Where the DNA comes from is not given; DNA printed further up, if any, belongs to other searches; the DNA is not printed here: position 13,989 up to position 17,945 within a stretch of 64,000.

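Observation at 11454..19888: Three tandem YfhO-like giant membrane paralogs with conserved termini plus small 4-TM partner proteins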

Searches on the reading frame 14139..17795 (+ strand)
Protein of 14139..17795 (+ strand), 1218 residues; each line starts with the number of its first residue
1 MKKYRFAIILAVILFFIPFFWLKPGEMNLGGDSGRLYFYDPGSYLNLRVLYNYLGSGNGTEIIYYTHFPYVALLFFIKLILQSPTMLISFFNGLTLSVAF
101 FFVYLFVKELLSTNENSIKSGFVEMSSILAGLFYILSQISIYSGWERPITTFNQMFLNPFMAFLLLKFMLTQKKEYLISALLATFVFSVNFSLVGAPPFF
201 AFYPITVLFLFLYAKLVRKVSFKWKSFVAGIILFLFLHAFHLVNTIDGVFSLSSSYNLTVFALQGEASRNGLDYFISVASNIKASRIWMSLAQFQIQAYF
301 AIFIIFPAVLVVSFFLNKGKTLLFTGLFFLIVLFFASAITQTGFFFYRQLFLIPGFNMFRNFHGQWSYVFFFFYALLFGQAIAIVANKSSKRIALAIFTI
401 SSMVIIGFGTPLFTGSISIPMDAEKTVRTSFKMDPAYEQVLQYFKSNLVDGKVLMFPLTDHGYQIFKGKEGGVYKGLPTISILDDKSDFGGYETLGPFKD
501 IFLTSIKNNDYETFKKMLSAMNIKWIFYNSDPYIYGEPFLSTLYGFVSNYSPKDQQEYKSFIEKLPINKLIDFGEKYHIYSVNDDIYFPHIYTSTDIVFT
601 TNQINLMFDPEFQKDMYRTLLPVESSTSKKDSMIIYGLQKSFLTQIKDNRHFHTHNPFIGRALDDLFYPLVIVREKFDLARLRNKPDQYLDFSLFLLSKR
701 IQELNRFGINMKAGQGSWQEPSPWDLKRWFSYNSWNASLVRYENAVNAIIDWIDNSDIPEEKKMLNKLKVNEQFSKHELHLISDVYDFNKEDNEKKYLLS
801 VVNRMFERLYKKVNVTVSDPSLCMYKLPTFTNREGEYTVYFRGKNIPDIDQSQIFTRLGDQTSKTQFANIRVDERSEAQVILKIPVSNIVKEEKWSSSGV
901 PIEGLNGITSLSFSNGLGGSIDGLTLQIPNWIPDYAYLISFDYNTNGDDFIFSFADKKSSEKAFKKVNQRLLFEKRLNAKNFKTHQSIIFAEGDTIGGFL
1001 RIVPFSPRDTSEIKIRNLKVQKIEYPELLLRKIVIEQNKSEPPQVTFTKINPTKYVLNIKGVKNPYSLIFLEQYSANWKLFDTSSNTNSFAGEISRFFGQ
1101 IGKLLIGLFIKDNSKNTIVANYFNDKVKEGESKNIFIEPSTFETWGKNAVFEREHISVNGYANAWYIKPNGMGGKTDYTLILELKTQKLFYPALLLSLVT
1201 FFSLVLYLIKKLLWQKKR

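Call 4: search_protein_families(library=pfam, proteins=[window:14139-17795:+], max_evalue=1)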
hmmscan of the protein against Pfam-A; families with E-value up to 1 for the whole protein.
window:14139-17795:+ (1218 aa): 0 families

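Call 5: search_protein_families(library=ncbifam, proteins=[window:14139-17795:+], max_evalue=0.1)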
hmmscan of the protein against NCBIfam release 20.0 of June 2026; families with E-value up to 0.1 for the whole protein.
window:14139-17795:+ (1218 aa): 0 families

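Call 52: search_protein_families(library=pfam, alignment_id=A4, max_evalue=0.01)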
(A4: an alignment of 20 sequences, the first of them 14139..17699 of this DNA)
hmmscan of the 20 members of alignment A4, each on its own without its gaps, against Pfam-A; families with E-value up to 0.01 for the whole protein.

A. member 1, window:14139-17699:+ (1187 aa): 0 families

B. families by the number of members that match (of 20 scanned): 2 families
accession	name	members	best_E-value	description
PF02018.23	CBM_4_9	2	0.0011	Carbohydrate binding domain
PF01786.24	AOX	1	0.0003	Alternative oxidase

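Call 53: search_solved_structures(query=A4, max_evalue=1)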
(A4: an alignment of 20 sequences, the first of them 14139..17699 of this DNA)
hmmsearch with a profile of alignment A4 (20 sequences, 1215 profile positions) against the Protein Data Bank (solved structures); distinct sequences matched with E-value up to 1: 0.
